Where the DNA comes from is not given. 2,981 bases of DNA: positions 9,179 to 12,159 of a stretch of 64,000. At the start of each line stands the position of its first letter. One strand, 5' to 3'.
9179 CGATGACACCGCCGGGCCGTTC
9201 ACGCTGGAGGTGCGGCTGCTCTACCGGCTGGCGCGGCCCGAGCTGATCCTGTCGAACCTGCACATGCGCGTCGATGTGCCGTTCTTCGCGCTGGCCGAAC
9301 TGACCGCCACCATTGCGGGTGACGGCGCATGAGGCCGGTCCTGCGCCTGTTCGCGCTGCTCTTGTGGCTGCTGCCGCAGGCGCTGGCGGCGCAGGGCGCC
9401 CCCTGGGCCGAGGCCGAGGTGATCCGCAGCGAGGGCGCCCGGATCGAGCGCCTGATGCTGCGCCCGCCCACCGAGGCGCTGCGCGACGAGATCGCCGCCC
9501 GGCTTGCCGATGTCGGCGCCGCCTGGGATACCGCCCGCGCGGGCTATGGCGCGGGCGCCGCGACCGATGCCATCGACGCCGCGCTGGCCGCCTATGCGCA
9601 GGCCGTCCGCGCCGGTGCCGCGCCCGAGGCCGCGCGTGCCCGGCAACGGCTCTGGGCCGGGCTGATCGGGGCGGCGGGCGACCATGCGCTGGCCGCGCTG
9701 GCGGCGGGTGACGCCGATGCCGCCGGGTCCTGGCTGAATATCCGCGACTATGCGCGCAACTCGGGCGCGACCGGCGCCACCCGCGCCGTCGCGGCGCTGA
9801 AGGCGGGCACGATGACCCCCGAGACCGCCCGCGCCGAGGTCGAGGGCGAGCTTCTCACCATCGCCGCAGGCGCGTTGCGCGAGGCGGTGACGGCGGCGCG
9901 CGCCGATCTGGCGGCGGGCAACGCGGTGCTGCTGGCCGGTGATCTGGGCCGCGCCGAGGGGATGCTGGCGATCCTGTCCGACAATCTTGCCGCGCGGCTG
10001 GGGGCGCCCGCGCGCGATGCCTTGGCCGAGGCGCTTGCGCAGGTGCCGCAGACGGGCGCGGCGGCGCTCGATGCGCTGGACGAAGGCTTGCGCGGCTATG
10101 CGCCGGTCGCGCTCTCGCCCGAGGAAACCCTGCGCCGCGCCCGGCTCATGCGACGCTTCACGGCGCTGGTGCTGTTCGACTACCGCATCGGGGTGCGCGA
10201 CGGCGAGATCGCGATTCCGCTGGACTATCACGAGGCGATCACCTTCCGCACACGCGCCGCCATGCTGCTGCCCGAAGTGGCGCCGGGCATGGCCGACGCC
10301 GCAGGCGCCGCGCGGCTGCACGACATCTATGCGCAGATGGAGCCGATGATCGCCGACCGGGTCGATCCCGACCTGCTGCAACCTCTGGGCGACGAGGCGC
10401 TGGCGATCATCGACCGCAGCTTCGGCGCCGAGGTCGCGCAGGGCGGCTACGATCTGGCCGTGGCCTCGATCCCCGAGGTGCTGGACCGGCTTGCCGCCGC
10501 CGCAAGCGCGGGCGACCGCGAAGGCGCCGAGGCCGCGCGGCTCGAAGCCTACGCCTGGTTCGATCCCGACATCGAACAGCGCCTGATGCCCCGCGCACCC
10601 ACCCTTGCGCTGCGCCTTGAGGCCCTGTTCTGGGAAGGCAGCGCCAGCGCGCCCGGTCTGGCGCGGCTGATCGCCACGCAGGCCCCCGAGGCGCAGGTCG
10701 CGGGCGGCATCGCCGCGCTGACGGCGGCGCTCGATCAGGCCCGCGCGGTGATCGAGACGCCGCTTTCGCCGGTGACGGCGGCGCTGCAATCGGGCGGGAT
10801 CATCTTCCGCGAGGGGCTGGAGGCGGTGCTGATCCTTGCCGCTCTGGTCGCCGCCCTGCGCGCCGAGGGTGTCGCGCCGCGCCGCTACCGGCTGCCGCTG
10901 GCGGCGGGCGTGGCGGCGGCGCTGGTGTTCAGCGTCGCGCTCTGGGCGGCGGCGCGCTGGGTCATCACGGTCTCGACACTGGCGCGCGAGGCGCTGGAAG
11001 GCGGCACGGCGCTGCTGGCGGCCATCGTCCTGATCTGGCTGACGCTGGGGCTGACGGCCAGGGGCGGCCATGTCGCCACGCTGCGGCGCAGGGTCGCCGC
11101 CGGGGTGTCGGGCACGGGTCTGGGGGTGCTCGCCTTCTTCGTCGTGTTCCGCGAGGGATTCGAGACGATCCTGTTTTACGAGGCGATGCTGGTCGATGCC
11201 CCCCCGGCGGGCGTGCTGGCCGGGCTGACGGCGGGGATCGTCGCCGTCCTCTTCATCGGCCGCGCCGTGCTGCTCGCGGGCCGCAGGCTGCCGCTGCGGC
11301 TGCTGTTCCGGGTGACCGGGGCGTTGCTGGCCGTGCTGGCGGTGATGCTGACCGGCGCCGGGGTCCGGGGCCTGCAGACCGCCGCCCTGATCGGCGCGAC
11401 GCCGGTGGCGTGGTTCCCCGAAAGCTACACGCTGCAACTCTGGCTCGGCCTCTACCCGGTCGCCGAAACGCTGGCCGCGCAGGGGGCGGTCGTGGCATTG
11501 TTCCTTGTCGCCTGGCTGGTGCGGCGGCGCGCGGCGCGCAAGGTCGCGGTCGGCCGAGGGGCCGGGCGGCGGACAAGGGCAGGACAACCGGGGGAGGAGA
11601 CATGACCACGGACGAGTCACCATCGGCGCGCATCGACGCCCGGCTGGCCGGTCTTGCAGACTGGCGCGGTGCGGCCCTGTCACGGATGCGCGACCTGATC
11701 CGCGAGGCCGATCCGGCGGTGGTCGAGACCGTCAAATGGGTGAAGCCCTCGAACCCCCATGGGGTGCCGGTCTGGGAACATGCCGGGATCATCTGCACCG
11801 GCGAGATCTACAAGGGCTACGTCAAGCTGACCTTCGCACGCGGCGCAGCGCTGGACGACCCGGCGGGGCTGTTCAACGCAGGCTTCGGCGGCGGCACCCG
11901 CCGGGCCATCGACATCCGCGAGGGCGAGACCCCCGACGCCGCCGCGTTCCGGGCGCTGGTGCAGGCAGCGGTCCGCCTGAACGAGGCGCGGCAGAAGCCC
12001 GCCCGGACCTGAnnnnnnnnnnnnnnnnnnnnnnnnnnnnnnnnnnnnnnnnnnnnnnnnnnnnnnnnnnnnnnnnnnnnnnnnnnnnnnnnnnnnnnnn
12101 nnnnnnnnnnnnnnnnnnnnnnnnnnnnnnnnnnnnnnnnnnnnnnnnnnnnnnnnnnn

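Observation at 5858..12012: FTR1-type iron permease translationally coupled to a pentaheme cytochrome c: a possibly uncharacterised iron-uptake module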

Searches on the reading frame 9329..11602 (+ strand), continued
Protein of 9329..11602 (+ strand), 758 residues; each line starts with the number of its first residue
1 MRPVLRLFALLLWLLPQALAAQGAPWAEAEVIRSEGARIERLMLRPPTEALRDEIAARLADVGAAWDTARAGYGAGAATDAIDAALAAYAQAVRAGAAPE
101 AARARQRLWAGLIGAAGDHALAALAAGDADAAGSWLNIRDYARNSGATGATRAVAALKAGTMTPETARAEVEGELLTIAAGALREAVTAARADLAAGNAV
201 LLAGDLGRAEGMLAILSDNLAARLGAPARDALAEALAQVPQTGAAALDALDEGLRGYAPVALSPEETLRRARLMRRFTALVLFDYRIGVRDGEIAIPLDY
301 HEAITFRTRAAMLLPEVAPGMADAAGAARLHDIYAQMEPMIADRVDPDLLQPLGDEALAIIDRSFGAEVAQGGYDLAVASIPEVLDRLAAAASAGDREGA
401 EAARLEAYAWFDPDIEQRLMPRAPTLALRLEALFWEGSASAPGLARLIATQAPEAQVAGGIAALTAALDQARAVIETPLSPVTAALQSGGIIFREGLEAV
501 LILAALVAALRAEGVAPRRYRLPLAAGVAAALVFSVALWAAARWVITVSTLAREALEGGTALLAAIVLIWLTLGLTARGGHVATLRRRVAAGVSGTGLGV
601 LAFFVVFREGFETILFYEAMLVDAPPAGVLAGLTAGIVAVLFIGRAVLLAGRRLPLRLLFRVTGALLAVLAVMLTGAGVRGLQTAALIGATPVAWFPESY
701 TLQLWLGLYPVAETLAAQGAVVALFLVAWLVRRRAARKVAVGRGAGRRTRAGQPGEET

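Call 75: search_protein_families(library=ncbifam, proteins=[L084:2579-4462:+, L084:5137-6513:+, L084:1471-2229:+], max_evalue=0.001)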
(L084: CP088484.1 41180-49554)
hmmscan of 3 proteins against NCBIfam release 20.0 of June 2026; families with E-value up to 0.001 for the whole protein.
L084:2579-4462:+ (628 aa): 2 families
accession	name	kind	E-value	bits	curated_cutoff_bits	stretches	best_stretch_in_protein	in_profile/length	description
NF041756.1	EfeU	equivalog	2.5e-34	119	255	1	367-573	2-203/257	iron uptake transporter permease EfeU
TIGR00145.1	TIGR00145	subfamily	6.2e-32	111.3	303.8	1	365-573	7-211/282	EfeU/Ftr1 family ferrous iron transporter subunit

L084:5137-6513:+ (459 aa): 2 families
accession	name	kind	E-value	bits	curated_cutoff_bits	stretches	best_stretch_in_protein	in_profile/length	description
NF041384.1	YHS_seleno_dom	subfamily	6.2e-05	23.2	70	1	418-454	19-55/113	YHS domain-containing (seleno)protein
NF052375.1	antisigma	equivalog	0.00085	19.4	100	1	219-316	58-152/217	anti-sigma factor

L084:1471-2229:+ (253 aa): 13 families
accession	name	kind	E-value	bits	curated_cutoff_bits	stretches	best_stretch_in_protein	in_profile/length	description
NF003747.0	PRK05346.1-2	equivalog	1.2e-116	388.5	336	1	1-253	8-260/260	Na(+)-translocating NADH-quinone reductase subunit C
NF003746.0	PRK05346.1-1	equivalog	1.2e-66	224.5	337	1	6-244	15-256/264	Na(+)-translocating NADH-quinone reductase subunit C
NF003749.0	PRK05346.1-5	equivalog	9.8e-65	218.5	255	1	5-248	11-258/261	Na(+)-translocating NADH-quinone reductase subunit C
TIGR01938.1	nqrC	equivalog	1.3e-53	182.2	144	1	5-242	7-250/251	NADH:ubiquinone reductase (Na(+)-transporting) subunit C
NF003748.0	PRK05346.1-4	equivalog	4.5e-50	170.5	455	1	6-244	13-259/265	Na(+)-translocating NADH-quinone reductase subunit C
NF003750.0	PRK05346.2-1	equivalog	2.2e-22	79.7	352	1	6-230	10-213/225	Na(+)-translocating NADH-quinone reductase subunit C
NF003753.0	PRK05346.2-4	equivalog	7.1e-18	64.9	329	1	6-229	12-233/249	Na(+)-translocating NADH-quinone reductase subunit C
NF003755.0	PRK05346.2-6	equivalog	2.9e-16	59.2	563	1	121-225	164-283/310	Na(+)-translocating NADH-quinone reductase subunit C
NF003752.0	PRK05346.2-3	equivalog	1.9e-14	53.5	617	1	122-234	169-296/316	Na(+)-translocating NADH-quinone reductase subunit C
NF003751.0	PRK05346.2-2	equivalog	6e-14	51.8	630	1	119-230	170-295/320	Na(+)-translocating NADH-quinone reductase subunit C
NF003754.0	PRK05346.2-5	equivalog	2.6e-13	50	677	1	120-227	173-294/320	Na(+)-translocating NADH-quinone reductase subunit C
TIGR01947.1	rnfG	subfamily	4.9e-11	43.1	102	1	95-230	52-180/187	RnfABCDGE type electron transport complex subunit G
NF045876.1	RnfG_DVU2794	exception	1.1e-08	34.8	205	1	106-229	59-173/190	RnfABCDGE type electron transport complex subunit G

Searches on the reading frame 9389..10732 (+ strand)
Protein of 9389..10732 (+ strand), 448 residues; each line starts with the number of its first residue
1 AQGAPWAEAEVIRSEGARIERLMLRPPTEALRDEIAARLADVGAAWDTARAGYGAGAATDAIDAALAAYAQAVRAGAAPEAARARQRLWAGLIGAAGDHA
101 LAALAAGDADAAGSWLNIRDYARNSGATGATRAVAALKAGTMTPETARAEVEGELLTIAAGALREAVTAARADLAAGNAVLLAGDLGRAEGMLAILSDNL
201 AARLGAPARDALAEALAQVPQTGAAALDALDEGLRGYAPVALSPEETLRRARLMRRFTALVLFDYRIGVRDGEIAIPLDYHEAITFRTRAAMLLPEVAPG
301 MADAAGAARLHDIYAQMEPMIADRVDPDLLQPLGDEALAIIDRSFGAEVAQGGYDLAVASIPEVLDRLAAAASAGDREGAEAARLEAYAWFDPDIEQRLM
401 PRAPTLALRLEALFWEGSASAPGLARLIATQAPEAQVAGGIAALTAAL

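Call 59: search_protein_representatives(protein=window:9389-10732:+)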
Query: 448 residues. Proteins with E-value up to 0.001 (for the whole library): 277; up to 1e-10: 129; up to 1e-30: 21. The best 150 are listed.
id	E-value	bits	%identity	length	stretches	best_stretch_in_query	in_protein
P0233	2.6e-219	744.7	85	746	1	3-448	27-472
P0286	7.7e-80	285.4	48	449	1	4-417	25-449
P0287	2.7e-78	280.3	39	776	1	4-437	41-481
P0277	1.7e-77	277.6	44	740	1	4-439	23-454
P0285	1.5e-73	264.7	43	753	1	3-437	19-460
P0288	1.7e-65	238.1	40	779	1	4-445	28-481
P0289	8.6e-64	232.5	41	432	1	4-396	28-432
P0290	3.3e-54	201.0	39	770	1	4-437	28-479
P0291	3.2e-46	174.7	36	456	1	58-436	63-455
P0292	7.2e-46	173.5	38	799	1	61-446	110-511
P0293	3.9e-42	161.2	44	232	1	226-427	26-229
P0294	5.7e-39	150.8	31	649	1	88-447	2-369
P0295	1.1e-37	146.5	32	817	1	35-442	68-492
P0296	2.4e-36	142.2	31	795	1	56-448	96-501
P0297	8.0e-36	140.4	33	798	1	6-445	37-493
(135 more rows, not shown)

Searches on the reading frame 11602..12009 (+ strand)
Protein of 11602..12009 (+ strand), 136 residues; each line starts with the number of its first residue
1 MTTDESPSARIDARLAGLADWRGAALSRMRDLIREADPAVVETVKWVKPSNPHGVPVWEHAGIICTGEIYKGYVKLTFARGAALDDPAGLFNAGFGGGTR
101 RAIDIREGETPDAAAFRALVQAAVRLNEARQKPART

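Call 4: search_protein_families(library=pfam, proteins=[window:11602-12009:+], max_evalue=0.1)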
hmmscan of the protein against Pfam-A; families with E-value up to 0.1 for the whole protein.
window:11602-12009:+ (136 aa): 1 family
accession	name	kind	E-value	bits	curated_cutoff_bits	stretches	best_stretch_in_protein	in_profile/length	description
PF08818.16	DUF1801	-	9.3e-19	68.1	27.2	1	23-124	2-85/85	Domain of unknown function (DU1801)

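Call 5: search_protein_families(library=ncbifam, proteins=[window:11602-12009:+], max_evalue=0.1)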
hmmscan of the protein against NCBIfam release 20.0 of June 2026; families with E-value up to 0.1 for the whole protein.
window:11602-12009:+ (136 aa): 0 families
